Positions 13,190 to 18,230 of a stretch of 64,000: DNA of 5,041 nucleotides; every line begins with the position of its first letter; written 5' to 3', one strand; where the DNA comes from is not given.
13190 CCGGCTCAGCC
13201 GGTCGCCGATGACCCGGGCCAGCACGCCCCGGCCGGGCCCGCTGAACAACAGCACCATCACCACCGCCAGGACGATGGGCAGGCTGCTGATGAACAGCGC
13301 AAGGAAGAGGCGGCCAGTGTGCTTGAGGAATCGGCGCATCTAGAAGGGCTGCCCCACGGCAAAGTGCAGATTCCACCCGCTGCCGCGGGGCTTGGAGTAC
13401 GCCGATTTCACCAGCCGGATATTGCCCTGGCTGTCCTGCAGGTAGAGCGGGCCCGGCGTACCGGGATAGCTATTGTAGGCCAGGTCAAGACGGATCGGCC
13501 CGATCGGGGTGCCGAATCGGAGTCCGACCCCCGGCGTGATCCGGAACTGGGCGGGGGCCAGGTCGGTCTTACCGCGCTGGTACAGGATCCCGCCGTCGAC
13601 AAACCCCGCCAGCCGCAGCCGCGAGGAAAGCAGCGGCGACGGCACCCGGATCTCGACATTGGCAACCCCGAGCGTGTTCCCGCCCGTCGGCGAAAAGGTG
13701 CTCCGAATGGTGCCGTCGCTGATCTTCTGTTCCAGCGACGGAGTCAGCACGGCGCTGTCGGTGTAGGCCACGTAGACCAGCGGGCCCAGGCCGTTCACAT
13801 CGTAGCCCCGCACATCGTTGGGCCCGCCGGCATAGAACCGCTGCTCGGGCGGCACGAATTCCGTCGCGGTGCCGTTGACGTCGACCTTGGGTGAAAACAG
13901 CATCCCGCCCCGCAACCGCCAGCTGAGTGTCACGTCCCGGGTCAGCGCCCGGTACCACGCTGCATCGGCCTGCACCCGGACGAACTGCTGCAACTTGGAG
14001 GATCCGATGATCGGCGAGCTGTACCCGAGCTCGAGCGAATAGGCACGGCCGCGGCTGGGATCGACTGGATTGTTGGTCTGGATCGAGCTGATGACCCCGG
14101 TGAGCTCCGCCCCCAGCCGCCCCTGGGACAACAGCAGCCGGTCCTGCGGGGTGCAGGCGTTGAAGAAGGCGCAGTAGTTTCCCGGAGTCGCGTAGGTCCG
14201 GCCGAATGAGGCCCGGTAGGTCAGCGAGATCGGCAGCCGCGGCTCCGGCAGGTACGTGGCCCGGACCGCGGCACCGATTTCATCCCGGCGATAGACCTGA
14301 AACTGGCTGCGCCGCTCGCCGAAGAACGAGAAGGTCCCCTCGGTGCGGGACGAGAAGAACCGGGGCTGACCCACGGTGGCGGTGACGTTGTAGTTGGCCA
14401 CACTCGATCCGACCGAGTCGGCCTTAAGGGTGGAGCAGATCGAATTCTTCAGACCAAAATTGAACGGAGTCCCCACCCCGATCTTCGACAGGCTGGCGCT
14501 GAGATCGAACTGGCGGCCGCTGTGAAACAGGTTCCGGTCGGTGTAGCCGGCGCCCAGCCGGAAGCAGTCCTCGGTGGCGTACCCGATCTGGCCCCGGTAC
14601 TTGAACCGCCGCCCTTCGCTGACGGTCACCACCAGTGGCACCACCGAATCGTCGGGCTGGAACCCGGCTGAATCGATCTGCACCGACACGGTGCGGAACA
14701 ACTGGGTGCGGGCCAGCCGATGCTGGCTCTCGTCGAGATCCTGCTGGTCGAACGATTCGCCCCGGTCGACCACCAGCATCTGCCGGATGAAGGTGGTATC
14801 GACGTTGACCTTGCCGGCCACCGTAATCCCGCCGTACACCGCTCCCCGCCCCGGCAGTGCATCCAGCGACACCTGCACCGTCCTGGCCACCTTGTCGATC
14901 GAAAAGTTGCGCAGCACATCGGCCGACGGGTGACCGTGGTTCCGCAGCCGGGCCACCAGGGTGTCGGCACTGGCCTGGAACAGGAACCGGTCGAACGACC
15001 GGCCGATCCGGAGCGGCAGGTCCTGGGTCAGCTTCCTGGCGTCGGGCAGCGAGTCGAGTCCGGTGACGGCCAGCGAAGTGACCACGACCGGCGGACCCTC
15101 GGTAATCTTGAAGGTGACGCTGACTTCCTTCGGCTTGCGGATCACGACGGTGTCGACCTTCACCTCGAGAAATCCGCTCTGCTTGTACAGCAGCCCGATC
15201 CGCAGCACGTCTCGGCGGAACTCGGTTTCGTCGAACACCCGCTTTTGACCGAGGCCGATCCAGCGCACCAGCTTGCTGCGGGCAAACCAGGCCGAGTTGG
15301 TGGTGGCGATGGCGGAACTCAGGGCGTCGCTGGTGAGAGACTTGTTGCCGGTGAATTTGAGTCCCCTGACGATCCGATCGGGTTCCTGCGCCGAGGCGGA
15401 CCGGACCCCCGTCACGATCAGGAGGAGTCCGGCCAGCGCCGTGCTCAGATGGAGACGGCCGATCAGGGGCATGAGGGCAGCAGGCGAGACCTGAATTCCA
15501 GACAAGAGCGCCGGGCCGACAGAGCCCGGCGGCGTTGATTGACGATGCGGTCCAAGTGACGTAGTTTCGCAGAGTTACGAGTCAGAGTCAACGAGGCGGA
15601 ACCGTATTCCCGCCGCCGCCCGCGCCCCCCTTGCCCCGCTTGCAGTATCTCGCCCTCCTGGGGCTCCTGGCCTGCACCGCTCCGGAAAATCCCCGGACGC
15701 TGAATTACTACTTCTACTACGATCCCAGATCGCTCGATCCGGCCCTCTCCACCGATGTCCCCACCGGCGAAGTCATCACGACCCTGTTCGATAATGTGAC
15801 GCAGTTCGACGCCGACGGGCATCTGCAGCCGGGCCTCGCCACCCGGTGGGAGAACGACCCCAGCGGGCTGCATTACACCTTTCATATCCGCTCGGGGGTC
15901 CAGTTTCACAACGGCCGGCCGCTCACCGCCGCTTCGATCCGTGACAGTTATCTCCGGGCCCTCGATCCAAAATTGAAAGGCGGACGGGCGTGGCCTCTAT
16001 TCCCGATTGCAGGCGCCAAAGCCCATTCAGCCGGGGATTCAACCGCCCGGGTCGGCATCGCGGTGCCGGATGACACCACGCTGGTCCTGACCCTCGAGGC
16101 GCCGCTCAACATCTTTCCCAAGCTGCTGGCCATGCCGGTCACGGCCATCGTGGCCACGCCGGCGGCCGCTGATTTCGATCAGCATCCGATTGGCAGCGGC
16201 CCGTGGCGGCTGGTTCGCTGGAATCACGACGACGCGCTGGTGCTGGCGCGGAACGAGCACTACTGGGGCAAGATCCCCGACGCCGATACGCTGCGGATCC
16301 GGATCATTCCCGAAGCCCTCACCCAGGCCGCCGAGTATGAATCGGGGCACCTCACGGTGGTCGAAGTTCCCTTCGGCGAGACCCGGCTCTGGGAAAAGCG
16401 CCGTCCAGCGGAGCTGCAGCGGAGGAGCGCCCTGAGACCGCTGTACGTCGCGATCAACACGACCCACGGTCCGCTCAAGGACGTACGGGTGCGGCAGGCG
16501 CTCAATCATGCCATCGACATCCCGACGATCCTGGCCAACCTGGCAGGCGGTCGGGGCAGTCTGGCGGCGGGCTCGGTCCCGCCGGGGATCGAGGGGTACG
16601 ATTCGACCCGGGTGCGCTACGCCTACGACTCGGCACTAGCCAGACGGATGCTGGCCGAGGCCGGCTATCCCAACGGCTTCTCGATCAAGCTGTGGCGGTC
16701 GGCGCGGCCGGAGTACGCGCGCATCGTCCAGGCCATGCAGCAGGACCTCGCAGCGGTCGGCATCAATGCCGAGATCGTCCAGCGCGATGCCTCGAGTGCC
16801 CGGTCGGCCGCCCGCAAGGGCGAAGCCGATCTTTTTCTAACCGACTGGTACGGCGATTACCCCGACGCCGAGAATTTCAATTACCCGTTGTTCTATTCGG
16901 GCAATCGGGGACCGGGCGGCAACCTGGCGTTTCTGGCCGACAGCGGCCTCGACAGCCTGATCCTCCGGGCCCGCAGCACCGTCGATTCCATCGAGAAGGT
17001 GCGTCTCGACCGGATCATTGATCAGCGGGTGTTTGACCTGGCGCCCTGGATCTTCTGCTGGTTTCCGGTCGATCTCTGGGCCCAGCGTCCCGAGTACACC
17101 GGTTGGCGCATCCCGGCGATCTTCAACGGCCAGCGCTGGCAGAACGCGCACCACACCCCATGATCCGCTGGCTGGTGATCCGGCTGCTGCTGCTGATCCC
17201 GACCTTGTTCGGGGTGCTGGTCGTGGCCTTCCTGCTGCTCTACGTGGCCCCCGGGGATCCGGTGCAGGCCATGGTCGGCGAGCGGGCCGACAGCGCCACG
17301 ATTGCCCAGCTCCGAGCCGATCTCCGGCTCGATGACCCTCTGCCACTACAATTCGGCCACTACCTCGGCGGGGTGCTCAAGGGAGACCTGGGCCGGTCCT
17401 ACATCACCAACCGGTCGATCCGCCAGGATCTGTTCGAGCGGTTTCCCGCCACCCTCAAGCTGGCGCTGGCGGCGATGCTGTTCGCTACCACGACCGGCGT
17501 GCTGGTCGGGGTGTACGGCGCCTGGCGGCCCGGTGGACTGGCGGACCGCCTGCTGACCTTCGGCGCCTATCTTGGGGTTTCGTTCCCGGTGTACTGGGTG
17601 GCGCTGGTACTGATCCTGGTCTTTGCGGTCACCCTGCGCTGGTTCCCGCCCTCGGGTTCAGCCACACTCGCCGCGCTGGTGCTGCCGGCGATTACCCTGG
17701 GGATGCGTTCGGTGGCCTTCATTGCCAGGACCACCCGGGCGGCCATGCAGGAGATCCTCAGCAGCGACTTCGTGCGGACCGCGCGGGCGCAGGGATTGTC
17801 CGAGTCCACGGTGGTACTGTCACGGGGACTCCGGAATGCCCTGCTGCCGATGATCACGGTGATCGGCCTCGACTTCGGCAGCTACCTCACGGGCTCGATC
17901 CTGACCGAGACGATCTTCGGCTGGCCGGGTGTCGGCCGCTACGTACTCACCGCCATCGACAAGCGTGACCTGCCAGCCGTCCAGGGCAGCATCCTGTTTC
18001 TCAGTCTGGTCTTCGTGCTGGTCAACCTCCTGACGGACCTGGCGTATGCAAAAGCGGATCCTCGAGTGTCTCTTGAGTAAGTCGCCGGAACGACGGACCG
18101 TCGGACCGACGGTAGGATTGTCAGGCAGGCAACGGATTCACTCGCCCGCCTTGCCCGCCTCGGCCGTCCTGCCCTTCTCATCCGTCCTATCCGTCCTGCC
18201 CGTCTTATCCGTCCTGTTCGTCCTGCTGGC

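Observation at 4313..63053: Recurrent architecture of phase-locked 7/8/9-nt simple repeats with a purine-rich arm and a pyrimidine-rich arm, at >=14 loci in 64 kb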

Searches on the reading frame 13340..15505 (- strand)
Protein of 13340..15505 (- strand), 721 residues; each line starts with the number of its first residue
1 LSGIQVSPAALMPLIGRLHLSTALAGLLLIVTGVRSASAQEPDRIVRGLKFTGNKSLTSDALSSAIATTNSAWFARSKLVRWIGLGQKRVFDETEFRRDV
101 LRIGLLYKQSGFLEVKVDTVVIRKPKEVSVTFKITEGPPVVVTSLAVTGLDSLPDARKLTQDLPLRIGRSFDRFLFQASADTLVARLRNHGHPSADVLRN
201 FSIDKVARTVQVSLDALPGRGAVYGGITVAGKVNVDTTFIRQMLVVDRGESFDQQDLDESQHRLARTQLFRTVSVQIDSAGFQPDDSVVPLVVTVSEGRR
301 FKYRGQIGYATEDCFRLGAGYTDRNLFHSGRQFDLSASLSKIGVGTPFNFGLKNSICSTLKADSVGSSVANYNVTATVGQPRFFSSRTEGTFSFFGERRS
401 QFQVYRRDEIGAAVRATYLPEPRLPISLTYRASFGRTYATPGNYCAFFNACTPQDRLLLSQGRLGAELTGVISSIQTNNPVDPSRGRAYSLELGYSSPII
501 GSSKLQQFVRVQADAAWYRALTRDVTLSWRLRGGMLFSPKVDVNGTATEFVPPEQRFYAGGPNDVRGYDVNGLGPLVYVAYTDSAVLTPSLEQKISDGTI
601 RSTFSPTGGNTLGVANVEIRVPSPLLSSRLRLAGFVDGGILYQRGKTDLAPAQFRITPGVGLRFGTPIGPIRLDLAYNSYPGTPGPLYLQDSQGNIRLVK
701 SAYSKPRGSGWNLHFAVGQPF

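Call 10: search_protein_families(library=pfam, proteins=[window:13340-15505:-])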
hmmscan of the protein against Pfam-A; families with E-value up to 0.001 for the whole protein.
window:13340-15505:- (721 aa): 2 families
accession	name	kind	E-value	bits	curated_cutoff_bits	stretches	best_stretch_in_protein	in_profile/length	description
PF01103.29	Omp85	-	3.3e-36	125.9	24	1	368-681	17-310/325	Omp85 superfamily domain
PF07244.20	POTRA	-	1.9e-21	77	21.3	2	46-137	3-79/79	Surface antigen variable number repeat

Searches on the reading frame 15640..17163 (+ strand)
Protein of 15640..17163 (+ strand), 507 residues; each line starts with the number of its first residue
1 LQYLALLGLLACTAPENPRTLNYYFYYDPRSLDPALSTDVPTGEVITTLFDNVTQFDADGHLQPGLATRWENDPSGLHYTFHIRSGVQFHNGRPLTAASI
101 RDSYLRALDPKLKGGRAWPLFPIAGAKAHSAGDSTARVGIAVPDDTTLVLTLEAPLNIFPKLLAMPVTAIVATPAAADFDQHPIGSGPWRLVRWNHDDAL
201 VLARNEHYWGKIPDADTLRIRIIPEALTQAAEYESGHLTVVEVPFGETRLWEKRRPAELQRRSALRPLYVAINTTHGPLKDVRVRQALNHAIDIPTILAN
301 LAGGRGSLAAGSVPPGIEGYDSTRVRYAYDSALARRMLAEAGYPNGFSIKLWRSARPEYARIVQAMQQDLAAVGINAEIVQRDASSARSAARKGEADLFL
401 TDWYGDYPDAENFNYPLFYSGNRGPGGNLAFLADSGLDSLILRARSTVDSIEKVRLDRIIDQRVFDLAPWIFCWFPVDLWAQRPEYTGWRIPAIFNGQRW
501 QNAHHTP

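Call 57: search_protein_families(library=pfam, proteins=[window:15640-17163:+], max_evalue=0.00001)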
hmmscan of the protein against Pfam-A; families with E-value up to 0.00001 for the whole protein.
window:15640-17163:+ (507 aa): 1 family
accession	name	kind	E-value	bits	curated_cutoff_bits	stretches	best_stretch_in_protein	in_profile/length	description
PF00496.27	SBP_bac_5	-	5.3e-90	302.6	32.4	1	62-423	2-366/368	Bacterial extracellular solute-binding proteins, family 5 Middle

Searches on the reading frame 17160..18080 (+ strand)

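Call 57: search_protein_families(library=pfam, proteins=[window:17160-18080:+], max_evalue=0.00001)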
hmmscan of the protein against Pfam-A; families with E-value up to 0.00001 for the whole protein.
window:17160-18080:+ (306 aa): 2 families
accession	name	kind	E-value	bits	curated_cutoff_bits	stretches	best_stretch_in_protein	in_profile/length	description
PF00528.27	BPD_transp_1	-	2.9e-33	115.6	26.4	1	113-304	1-183/184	Binding-protein-dependent transport system inner membrane component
PF19300.4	BPD_transp_1_N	-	7.8e-15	55.5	23.8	1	1-102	1-114/114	Binding-prot-dependent transport system membrane comp, N-term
